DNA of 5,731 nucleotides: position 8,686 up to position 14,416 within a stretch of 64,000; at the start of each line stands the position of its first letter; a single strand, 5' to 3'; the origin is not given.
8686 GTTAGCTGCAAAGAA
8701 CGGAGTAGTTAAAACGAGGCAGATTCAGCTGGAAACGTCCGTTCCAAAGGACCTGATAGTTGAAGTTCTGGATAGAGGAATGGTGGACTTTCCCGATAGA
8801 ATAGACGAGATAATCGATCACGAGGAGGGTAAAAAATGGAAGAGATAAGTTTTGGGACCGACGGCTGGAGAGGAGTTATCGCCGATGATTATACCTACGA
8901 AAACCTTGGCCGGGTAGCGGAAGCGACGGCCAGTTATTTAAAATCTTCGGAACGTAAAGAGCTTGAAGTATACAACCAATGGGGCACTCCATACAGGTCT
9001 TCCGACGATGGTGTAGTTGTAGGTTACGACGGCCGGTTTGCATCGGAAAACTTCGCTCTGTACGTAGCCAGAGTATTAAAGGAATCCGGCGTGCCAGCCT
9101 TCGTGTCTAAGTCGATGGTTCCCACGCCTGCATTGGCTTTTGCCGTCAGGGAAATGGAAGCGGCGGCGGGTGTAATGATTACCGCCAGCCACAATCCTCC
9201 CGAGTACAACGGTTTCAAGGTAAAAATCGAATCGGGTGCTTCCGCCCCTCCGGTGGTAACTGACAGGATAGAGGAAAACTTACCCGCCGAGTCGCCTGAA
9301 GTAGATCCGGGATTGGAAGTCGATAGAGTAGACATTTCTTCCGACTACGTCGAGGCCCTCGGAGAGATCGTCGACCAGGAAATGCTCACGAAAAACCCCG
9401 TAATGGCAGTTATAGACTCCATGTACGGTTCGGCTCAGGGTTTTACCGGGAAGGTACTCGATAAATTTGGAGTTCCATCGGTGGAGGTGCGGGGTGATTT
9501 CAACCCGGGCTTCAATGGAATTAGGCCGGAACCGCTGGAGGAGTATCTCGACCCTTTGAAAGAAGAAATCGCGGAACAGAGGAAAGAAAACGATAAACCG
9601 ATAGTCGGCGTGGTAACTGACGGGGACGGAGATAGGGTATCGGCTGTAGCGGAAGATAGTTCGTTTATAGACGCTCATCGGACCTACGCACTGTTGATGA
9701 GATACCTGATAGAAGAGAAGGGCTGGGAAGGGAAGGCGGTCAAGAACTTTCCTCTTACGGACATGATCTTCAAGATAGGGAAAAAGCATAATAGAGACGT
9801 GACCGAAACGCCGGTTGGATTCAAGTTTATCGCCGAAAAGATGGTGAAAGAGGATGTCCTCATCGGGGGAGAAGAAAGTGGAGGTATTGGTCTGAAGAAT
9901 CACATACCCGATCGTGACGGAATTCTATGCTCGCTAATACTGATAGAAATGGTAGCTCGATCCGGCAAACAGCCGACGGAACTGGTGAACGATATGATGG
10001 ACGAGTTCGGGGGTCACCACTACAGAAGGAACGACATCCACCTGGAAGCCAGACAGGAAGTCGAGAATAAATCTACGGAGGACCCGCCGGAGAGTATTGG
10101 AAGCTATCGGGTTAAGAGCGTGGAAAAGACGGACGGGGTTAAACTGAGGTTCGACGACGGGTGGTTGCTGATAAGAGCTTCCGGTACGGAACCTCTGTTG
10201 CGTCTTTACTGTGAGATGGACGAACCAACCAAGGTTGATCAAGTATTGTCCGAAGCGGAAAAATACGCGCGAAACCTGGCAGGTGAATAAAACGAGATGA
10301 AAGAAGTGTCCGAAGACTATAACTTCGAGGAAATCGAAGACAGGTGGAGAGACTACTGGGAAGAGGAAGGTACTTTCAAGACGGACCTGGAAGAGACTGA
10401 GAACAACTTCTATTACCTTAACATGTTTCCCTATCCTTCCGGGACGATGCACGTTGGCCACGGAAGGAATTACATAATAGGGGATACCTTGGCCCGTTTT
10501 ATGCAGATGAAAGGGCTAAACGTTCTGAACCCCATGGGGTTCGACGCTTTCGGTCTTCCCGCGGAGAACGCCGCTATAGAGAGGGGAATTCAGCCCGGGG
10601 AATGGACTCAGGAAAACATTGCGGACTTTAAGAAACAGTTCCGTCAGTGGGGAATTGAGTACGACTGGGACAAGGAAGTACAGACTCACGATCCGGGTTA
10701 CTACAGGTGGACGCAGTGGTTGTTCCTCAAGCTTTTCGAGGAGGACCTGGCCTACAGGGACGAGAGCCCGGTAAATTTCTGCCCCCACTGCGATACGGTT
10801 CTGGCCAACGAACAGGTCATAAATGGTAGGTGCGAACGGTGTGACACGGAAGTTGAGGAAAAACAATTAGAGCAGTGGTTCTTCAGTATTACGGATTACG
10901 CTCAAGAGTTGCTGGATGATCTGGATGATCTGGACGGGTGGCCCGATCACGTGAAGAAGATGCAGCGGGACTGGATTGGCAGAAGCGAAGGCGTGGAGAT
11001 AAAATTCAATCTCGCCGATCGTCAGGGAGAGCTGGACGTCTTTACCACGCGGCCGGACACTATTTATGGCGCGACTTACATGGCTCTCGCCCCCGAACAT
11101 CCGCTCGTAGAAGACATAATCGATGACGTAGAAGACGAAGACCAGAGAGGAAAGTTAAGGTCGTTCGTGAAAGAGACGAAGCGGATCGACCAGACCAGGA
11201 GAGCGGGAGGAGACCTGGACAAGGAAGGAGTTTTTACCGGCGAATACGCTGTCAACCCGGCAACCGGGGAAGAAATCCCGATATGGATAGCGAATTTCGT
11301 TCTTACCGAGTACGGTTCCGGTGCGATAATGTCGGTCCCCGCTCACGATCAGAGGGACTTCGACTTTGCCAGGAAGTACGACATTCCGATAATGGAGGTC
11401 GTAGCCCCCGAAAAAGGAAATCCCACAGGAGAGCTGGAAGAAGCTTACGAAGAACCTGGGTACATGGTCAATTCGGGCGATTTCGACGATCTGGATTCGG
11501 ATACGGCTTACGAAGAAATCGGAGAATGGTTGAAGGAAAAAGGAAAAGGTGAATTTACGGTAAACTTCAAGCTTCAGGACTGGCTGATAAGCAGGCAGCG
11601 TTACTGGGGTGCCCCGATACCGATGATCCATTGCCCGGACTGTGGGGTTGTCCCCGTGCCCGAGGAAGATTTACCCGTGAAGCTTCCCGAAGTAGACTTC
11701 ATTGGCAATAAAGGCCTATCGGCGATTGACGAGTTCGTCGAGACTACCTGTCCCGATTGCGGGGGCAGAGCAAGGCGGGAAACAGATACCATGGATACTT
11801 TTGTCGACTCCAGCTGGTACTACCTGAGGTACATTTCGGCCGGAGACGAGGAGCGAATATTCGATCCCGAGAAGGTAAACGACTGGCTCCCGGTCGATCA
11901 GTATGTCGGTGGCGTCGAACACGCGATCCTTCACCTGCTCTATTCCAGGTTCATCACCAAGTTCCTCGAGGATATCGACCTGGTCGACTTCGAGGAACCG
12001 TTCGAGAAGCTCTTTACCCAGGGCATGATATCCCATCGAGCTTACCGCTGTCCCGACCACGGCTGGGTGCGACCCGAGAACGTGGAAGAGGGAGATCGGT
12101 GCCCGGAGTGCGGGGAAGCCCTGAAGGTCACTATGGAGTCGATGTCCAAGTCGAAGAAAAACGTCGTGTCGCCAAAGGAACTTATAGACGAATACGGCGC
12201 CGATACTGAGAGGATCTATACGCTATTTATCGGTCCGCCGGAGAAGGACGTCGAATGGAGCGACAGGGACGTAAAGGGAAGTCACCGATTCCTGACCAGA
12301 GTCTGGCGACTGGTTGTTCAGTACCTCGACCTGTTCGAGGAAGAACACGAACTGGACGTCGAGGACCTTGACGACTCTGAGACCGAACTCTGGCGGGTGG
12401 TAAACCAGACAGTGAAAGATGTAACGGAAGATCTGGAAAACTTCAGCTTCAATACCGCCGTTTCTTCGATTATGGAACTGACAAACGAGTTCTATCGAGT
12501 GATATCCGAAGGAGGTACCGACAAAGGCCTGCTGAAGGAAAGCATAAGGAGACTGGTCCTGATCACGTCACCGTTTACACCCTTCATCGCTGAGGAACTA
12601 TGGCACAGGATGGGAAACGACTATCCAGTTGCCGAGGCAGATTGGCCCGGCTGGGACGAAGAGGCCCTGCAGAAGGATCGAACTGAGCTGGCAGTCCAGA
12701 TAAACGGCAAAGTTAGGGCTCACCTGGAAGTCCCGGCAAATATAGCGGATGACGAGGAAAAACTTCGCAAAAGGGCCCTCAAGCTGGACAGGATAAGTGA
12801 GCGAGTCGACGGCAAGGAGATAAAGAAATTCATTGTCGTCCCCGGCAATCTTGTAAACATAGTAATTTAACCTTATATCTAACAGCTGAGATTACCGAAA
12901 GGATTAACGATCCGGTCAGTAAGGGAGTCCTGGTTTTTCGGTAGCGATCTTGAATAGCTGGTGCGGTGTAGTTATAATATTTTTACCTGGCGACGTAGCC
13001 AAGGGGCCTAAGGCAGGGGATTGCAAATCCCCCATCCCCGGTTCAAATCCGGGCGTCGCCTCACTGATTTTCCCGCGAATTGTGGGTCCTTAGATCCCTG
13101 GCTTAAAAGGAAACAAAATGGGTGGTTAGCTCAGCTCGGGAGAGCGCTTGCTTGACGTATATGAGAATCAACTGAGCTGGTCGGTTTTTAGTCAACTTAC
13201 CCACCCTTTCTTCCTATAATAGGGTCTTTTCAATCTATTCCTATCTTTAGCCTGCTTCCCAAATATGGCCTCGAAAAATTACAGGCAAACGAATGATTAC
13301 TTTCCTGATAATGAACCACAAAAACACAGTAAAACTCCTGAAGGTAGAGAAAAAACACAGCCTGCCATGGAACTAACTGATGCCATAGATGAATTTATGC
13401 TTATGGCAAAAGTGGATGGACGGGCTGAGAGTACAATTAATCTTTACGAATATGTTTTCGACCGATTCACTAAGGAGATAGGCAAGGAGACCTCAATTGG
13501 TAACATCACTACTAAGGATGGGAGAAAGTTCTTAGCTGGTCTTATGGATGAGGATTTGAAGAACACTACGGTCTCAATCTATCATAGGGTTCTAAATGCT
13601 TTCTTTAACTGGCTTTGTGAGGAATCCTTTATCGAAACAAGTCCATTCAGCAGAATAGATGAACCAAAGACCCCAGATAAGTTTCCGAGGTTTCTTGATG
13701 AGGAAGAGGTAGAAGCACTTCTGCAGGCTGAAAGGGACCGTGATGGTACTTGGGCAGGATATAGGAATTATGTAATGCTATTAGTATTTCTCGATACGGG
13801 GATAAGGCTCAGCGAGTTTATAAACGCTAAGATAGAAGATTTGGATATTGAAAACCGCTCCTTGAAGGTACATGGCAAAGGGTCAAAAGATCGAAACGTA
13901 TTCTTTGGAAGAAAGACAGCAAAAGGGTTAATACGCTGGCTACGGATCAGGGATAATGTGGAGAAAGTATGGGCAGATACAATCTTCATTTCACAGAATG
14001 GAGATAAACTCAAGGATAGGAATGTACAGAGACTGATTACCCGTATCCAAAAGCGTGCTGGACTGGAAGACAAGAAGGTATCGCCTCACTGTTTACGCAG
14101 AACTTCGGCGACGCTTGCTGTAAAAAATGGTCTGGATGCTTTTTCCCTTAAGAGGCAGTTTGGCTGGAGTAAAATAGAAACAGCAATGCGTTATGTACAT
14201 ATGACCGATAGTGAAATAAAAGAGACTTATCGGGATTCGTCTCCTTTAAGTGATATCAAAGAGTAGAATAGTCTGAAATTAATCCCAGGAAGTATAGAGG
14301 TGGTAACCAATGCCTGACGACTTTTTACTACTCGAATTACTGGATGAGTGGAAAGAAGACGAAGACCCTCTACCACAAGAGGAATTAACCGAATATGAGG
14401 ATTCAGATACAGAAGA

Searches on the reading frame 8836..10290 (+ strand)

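Call 101: search_protein_families(library=pfam, proteins=[window:8836-10290:+], max_evalue=0.001)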
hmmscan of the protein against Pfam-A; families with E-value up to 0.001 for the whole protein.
window:8836-10290:+ (484 aa): 4 families
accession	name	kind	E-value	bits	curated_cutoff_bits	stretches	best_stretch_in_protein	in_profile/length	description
PF02878.22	PGM_PMM_I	-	1.4e-36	125.6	22.5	1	5-152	3-134/138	Phosphoglucomutase/phosphomannomutase, alpha/beta/alpha domain I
PF02880.22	PGM_PMM_III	-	2.3e-27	95.9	20.7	1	281-391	3-115/115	Phosphoglucomutase/phosphomannomutase, alpha/beta/alpha domain III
PF02879.22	PGM_PMM_II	-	1.5e-14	54.8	29.3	1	170-273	2-101/103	Phosphoglucomutase/phosphomannomutase, alpha/beta/alpha domain II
PF00408.26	PGM_PMM_IV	-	2.9e-11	43.7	23.1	1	406-472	3-63/68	Phosphoglucomutase/phosphomannomutase, C-terminal domain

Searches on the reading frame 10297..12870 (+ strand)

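Call 101: search_protein_families(library=pfam, proteins=[window:10297-12870:+], max_evalue=0.001)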
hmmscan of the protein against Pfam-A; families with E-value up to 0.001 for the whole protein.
window:10297-12870:+ (857 aa): 5 families
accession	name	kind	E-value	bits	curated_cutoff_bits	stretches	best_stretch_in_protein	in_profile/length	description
PF13603.12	tRNA-synt_1_2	-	1.1e-71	240.6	25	1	224-412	1-184/185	Leucyl-tRNA synthetase, editing domain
PF00133.28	tRNA-synt_1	-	2.1e-46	159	22.7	3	17-228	2-226/414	tRNA synthetases class I (I, L, M and V)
PF09334.17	tRNA-synt_1g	-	1.4e-34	120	20.1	3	44-185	7-145/391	tRNA synthetases class I (M)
PF08264.19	Anticodon_1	-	1.2e-24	87.3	25.1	1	697-817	3-143/148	Anticodon-binding domain of tRNA ligase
PF01406.26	tRNA-synt_1e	-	0.0001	22.2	27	0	49-78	21-50/301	tRNA synthetases class I (C) catalytic domain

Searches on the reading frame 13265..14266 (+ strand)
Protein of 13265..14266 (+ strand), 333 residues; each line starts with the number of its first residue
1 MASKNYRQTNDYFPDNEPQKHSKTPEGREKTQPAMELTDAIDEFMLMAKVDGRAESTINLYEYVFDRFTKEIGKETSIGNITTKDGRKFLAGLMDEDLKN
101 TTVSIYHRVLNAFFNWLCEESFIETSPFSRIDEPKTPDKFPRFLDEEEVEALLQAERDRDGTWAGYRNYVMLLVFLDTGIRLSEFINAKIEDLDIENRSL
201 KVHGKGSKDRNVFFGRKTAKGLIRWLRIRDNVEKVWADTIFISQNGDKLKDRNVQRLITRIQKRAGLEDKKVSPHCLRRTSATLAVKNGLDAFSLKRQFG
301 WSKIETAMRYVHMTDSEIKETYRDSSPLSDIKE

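Call 101: search_protein_families(library=pfam, proteins=[window:13265-14266:+], max_evalue=0.001)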
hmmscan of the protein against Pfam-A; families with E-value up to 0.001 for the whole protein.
window:13265-14266:+ (333 aa): 3 families
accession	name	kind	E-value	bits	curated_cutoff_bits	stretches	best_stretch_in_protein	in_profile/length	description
PF00589.27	Phage_integrase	-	1.7e-35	122.7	27.1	1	143-316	2-171/172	Phage integrase family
PF13495.12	Phage_int_SAM_4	-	5.3e-07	30.4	27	1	42-121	3-82/85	Phage integrase, N-terminal SAM-like domain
PF02899.23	Phage_int_SAM_1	-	9.6e-06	26.2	22.3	1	50-120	11-82/83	Phage integrase, N-terminal SAM-like domain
